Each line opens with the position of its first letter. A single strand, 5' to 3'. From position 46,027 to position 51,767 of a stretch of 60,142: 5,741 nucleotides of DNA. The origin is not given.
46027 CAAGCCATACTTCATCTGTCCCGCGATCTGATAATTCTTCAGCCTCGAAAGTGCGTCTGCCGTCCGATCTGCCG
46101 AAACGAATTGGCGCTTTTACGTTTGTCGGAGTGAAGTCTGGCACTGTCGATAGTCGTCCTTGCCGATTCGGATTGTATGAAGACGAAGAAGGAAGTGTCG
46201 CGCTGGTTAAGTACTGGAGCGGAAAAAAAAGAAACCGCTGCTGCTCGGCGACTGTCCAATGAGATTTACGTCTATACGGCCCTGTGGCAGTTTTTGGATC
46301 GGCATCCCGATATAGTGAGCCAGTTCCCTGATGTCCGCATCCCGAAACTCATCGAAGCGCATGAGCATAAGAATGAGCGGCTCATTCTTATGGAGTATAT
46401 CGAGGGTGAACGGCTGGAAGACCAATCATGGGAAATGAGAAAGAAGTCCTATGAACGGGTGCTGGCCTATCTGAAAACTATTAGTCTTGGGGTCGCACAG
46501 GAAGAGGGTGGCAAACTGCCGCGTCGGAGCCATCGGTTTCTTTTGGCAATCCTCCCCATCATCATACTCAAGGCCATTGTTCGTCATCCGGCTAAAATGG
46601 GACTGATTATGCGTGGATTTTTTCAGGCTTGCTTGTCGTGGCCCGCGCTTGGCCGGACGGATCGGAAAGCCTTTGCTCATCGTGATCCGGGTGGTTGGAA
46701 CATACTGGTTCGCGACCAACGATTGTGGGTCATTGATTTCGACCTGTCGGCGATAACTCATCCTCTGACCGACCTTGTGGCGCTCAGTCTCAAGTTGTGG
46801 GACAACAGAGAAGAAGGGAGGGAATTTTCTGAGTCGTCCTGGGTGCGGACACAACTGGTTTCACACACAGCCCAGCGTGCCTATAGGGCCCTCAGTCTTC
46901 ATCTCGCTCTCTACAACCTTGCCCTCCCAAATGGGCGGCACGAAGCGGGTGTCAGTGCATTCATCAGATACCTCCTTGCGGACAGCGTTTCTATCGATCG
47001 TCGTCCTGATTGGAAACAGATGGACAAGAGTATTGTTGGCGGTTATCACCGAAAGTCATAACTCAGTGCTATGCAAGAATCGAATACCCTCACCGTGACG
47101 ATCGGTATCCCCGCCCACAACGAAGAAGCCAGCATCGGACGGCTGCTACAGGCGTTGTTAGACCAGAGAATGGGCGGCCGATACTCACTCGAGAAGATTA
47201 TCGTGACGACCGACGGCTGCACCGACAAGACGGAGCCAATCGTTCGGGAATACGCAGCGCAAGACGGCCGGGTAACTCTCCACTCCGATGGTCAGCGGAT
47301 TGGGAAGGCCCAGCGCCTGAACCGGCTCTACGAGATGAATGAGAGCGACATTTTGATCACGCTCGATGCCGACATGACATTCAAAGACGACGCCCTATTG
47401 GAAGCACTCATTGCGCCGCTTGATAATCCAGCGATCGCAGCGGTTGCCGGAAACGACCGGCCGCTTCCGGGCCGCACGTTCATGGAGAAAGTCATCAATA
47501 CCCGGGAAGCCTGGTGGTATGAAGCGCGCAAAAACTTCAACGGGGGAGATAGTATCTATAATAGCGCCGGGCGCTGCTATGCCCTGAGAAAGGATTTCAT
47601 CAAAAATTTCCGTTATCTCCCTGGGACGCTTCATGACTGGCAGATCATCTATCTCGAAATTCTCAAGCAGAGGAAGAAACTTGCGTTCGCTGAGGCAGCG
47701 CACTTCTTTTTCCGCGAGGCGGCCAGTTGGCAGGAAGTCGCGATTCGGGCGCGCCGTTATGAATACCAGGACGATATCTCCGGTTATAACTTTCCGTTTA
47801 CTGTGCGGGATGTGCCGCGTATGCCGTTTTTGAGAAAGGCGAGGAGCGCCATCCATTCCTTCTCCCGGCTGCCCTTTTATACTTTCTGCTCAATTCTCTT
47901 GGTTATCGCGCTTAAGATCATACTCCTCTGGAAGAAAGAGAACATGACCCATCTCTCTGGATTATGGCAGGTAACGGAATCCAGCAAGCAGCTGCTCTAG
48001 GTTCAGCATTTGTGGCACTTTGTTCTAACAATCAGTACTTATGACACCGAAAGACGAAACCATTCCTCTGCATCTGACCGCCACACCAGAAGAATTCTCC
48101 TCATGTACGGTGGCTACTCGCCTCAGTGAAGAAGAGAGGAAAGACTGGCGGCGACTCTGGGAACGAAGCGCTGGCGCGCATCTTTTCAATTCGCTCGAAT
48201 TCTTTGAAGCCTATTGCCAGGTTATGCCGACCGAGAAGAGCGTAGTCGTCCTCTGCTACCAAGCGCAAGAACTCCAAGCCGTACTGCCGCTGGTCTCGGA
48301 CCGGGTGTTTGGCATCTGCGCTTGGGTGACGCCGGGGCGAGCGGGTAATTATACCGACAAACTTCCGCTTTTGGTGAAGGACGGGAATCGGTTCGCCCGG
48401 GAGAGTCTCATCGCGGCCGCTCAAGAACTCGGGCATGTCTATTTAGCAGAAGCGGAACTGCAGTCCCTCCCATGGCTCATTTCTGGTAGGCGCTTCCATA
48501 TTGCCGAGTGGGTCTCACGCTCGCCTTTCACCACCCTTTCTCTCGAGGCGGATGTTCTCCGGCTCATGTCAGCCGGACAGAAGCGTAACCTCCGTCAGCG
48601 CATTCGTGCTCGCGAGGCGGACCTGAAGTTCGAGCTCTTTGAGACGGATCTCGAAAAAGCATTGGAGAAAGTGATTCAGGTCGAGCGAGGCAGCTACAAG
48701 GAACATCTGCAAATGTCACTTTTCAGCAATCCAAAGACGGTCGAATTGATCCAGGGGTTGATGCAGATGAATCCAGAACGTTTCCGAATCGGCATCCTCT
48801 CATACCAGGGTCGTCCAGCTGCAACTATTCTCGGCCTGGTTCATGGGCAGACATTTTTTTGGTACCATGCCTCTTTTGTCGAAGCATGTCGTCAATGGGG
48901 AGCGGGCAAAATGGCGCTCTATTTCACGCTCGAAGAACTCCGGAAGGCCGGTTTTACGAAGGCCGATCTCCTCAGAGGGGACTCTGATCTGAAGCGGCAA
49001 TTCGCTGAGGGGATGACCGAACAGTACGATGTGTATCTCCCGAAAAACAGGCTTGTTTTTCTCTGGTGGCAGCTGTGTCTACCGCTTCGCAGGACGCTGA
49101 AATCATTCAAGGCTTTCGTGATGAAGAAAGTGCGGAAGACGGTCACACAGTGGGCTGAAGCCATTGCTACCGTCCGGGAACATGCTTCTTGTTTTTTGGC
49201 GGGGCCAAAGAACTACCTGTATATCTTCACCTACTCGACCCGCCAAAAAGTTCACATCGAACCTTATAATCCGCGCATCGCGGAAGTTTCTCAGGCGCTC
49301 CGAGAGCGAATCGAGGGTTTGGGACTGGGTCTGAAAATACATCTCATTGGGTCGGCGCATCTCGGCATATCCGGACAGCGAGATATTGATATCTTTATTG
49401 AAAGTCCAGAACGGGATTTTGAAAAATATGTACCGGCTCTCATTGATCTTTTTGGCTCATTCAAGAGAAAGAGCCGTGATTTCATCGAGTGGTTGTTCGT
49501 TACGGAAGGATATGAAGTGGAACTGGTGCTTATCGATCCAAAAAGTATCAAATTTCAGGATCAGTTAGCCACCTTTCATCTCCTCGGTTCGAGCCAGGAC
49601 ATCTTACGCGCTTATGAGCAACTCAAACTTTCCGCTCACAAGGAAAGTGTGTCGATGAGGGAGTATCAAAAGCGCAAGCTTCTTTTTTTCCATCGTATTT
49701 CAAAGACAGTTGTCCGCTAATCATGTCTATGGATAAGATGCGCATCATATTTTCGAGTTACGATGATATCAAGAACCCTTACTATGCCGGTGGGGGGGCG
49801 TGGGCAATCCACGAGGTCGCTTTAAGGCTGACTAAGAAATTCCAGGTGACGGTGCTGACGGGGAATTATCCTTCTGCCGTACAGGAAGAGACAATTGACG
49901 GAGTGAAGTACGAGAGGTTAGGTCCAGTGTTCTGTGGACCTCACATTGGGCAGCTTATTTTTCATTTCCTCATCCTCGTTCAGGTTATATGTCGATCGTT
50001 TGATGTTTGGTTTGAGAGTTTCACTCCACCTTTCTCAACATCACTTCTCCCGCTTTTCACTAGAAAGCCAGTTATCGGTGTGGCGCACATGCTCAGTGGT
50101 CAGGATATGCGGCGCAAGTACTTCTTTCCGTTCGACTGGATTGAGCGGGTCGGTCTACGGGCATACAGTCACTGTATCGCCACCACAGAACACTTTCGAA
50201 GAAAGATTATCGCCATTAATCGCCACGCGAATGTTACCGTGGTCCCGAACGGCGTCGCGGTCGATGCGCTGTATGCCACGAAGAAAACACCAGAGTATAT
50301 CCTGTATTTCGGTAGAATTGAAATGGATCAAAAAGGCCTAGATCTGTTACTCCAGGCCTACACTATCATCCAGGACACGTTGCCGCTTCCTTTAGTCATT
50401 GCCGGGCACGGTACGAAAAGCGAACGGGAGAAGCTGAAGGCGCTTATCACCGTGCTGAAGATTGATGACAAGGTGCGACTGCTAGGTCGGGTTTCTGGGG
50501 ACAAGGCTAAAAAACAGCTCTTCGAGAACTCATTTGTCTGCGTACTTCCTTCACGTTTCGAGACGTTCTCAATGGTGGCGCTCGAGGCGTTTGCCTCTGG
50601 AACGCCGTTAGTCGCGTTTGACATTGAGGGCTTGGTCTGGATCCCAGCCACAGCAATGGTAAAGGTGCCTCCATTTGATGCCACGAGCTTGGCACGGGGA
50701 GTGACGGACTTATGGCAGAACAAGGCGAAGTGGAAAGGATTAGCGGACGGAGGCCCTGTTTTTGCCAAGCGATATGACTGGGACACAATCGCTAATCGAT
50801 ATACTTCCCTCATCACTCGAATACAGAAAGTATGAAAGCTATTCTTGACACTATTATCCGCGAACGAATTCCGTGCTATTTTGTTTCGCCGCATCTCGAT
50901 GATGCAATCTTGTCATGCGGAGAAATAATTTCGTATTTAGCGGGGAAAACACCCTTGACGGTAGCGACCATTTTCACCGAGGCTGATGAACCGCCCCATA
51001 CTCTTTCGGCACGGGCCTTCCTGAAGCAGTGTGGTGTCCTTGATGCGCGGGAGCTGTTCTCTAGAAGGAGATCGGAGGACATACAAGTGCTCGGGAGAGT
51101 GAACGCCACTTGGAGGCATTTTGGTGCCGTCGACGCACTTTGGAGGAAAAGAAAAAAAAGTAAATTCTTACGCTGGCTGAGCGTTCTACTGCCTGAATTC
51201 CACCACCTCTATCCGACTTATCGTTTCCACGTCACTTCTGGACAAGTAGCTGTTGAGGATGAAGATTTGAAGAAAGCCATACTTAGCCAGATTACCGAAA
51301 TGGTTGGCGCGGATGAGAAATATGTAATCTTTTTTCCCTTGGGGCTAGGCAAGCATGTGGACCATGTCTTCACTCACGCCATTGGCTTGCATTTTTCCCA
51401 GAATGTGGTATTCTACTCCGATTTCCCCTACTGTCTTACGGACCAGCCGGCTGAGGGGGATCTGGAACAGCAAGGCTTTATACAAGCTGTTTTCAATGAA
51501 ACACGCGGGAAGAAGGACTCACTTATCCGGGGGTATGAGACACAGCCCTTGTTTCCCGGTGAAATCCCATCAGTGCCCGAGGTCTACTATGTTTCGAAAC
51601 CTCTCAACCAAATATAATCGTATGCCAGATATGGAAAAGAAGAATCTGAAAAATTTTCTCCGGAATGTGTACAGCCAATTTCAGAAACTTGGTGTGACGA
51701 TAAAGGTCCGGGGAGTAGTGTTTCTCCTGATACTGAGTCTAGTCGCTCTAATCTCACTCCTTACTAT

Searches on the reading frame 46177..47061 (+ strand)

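Call 84: search_protein_families(library=pfam, proteins=[window:46177-47061:+], max_evalue=0.0001)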
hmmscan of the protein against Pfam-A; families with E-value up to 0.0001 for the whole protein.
window:46177-47061:+ (294 aa): 1 family
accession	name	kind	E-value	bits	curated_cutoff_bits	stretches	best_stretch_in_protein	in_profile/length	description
PF01636.29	APH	-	2.2e-09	37.8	23.2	1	23-213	34-218/239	Phosphotransferase enzyme family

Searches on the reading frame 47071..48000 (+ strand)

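Call 84: search_protein_families(library=pfam, proteins=[window:47071-48000:+], max_evalue=0.0001)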
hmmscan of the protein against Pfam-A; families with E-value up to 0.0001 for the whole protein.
window:47071-48000:+ (309 aa): 2 families
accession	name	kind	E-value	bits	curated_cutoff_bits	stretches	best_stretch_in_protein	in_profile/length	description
PF00535.33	Glycos_transf_2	-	2.2e-23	83.4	23.3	1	10-178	1-165/168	Glycosyl transferase family 2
PF13641.12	Glyco_tranf_2_3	-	6.6e-11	43.1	27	1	9-192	3-189/230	Glycosyltransferase like family 2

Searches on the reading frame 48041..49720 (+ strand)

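Call 84: search_protein_families(library=pfam, proteins=[window:48041-49720:+], max_evalue=0.0001)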
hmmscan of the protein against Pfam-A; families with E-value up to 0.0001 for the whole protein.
window:48041-49720:+ (559 aa): 2 families
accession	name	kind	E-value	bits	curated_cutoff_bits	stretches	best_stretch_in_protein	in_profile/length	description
PF13480.13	Acetyltransf_6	-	1.2e-18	68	22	1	180-319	3-143/143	Acetyltransferase (GNAT) domain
PF04229.20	GrpB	-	2.5e-10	41.2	25.5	1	403-554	1-157/159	GrpB protein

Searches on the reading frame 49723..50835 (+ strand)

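Call 84: search_protein_families(library=pfam, proteins=[window:49723-50835:+], max_evalue=0.0001)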
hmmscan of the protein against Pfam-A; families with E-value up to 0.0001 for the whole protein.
window:49723-50835:+ (370 aa): 5 families
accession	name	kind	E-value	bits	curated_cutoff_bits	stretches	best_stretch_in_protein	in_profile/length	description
PF13692.12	Glyco_trans_1_4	-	2.4e-26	93.1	27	1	192-333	3-142/142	Glycosyl transferases group 1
PF00534.26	Glycos_transf_1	-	1.1e-25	90.6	26.4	1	186-334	11-159/172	Glycosyl transferases group 1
PF13439.12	Glyco_transf_4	-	1.2e-12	48.7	28.5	1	23-181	2-169/170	Glycosyltransferase Family 4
PF20706.3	GT4-conflict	-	1e-10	41.6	26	1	157-300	160-312/385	Family 4 Glycosyltransferase in conflict systems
PF13579.12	Glyco_trans_4_4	-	2.5e-09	38.1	29.7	1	23-177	1-158/158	Glycosyl transferase 4-like domain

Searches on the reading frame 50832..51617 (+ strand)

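Call 100: search_protein_families(library=pfam, proteins=[window:50832-51617:+], max_evalue=0.0001)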
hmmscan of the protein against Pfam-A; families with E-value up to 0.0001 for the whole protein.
window:50832-51617:+ (261 aa): 1 family
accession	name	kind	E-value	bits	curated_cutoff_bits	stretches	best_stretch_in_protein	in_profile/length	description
PF02585.22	PIG-L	-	1.1e-08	36.1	28.2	1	17-187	2-127/129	GlcNAc-PI de-N-acetylase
